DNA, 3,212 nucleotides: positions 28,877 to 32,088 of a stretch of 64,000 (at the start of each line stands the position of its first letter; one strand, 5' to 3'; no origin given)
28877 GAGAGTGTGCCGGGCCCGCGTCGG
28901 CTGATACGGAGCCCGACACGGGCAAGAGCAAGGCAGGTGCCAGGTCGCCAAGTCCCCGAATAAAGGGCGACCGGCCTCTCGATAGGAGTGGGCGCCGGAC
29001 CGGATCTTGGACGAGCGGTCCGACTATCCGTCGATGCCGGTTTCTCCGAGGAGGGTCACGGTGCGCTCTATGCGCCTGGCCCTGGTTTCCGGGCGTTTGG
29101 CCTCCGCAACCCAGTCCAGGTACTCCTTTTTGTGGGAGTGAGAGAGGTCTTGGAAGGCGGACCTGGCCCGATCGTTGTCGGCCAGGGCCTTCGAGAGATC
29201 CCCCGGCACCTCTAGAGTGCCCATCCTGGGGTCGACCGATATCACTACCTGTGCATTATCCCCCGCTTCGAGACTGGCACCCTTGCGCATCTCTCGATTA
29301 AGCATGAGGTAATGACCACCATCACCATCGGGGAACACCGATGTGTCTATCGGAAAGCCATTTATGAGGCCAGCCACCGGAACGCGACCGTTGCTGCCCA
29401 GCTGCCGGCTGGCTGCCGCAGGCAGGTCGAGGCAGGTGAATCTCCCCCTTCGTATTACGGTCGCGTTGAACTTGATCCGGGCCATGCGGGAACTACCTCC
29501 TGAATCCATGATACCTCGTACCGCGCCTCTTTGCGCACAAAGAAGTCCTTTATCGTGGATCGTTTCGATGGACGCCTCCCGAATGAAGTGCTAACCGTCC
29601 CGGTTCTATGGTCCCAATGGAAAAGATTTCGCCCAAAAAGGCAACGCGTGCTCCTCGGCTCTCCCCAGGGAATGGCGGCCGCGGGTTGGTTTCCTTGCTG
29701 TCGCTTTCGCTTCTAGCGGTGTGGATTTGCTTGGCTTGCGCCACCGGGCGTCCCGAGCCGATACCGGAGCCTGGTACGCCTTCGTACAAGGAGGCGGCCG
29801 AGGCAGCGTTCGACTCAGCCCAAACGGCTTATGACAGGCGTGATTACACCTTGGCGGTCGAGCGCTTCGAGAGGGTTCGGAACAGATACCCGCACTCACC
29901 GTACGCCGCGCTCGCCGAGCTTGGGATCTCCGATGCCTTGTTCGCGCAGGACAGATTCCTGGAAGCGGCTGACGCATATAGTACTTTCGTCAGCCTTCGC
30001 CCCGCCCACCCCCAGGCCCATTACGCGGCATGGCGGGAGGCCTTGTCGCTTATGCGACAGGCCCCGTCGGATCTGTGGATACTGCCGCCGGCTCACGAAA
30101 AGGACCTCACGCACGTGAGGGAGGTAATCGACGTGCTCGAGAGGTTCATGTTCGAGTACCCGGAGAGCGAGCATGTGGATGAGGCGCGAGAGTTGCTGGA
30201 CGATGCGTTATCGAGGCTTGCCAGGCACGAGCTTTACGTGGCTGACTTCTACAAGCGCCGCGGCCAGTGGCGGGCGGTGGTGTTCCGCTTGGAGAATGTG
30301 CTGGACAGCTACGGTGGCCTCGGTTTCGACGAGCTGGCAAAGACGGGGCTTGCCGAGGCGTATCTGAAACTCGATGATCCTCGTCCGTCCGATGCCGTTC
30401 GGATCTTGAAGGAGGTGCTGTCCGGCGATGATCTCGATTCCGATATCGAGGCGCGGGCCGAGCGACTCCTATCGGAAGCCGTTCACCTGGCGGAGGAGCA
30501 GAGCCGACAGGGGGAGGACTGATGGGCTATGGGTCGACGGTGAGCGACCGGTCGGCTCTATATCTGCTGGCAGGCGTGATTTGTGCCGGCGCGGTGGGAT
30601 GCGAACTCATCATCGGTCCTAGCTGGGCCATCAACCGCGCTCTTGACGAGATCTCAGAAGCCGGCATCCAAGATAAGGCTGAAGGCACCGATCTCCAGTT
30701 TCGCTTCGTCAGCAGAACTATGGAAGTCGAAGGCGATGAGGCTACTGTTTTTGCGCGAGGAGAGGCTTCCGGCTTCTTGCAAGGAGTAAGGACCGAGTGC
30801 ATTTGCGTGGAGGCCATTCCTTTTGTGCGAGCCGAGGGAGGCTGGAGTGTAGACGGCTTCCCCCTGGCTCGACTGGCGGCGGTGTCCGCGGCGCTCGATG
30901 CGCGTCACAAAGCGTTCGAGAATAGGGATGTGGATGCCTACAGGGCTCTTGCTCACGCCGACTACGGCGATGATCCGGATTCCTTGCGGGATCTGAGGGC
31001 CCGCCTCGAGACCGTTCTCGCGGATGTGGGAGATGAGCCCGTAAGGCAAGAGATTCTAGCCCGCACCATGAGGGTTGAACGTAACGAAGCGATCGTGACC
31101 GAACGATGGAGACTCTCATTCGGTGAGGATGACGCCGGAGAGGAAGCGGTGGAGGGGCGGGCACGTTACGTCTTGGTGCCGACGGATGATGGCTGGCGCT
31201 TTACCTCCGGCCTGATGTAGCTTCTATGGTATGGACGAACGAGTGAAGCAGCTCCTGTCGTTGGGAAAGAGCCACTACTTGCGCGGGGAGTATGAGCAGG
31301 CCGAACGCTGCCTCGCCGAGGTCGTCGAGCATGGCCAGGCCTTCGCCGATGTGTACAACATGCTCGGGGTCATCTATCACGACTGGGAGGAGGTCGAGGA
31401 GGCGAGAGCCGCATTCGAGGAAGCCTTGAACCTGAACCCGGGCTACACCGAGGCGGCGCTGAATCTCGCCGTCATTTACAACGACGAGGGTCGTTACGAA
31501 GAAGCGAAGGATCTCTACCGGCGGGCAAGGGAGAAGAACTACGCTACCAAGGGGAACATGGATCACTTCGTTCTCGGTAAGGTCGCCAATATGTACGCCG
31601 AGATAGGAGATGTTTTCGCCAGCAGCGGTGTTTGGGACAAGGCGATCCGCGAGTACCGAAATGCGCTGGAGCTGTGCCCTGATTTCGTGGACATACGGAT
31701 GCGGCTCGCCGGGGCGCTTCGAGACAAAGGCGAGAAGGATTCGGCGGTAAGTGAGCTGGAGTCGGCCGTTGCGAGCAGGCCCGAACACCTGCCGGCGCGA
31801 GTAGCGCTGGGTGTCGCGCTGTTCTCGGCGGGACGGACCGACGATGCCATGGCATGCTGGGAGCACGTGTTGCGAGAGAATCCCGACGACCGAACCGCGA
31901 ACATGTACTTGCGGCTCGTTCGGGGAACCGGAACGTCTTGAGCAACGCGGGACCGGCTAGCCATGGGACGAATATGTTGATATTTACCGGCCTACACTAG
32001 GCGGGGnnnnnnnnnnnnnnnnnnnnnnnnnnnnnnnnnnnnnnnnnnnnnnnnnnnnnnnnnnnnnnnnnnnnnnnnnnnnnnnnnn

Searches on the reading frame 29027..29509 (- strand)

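Call 47: search_protein_families(library=pfam, proteins=[window:29027-29509:-], max_evalue=0.001)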
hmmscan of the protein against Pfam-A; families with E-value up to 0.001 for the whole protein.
window:29027-29509:- (161 aa): 2 families
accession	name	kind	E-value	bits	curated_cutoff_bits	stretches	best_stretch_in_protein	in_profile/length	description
PF13376.11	OmdA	-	8e-22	77.4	25.6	1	98-154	1-57/60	Bacteriocin-protection, YdeI or OmpD-Associated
PF08922.17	DUF1905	-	8e-19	68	24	1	14-90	1-81/81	Domain of unknown function (DUF1905)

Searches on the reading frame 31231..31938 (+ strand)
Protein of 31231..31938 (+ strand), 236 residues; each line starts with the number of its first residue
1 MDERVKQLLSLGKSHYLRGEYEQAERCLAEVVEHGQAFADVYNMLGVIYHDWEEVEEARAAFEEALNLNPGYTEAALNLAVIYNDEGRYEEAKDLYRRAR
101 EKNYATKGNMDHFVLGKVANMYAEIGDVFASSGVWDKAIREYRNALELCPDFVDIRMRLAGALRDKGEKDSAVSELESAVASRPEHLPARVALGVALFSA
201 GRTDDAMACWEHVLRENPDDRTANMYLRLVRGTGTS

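Call 47: search_protein_families(library=pfam, proteins=[window:31231-31938:+], max_evalue=0.001)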
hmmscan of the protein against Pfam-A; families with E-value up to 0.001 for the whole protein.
window:31231-31938:+ (236 aa): 33 families (the best 25 are shown)
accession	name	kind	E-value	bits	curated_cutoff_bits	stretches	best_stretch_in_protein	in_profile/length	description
PF00515.34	TPR_1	-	2.5e-29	100.3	27.8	2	39-72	1-34/34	Tetratricopeptide repeat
PF07719.23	TPR_2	-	2.9e-28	96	27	2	39-71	1-33/34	Tetratricopeptide repeat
PF14559.12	TPR_19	-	7.1e-27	94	25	3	55-103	7-55/68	Tetratricopeptide repeat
PF13181.12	TPR_8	-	1.1e-25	88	25.7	1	39-71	1-33/34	Tetratricopeptide repeat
PF13414.12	TPR_11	-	1.3e-24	86.1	26.8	1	126-162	1-37/42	TPR repeat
PF13428.12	TPR_14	-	3.6e-24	83.2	23.5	2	122-160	4-42/44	Tetratricopeptide repeat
PF13432.12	TPR_16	-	2.7e-23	82.5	32.7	3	55-101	13-60/65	Tetratricopeptide repeat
PF13424.12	TPR_12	-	7e-18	65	30.1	2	10-68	8-74/77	Tetratricopeptide repeat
PF13374.12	TPR_10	-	1.2e-17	63.7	27.5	1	75-101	4-30/42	Tetratricopeptide repeat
PF13174.12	TPR_6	-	4.5e-17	61.9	26.3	0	74-102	1-29/33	Tetratricopeptide repeat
PF13431.12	TPR_17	-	4.5e-16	58.2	24.4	1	61-93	1-33/34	Tetratricopeptide repeat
PF13176.12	TPR_7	-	1.3e-14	53.4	27.9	0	76-99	2-27/36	Tetratricopeptide repeat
PF23914.1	TPR_CcmH_CycH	-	3.5e-14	53.4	42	2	125-220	56-154/158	Cytochrome c-type biogenesis protein H TPR domain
PF24575.1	TPR_Slam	-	4.4e-13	50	35.2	0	130-163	58-91/104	Surface lipoprotein assembly modifier, N-terminal TPR repeats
PF14561.12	TPR_20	-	3.9e-10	40.3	25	1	169-218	4-53/90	Tetratricopeptide repeat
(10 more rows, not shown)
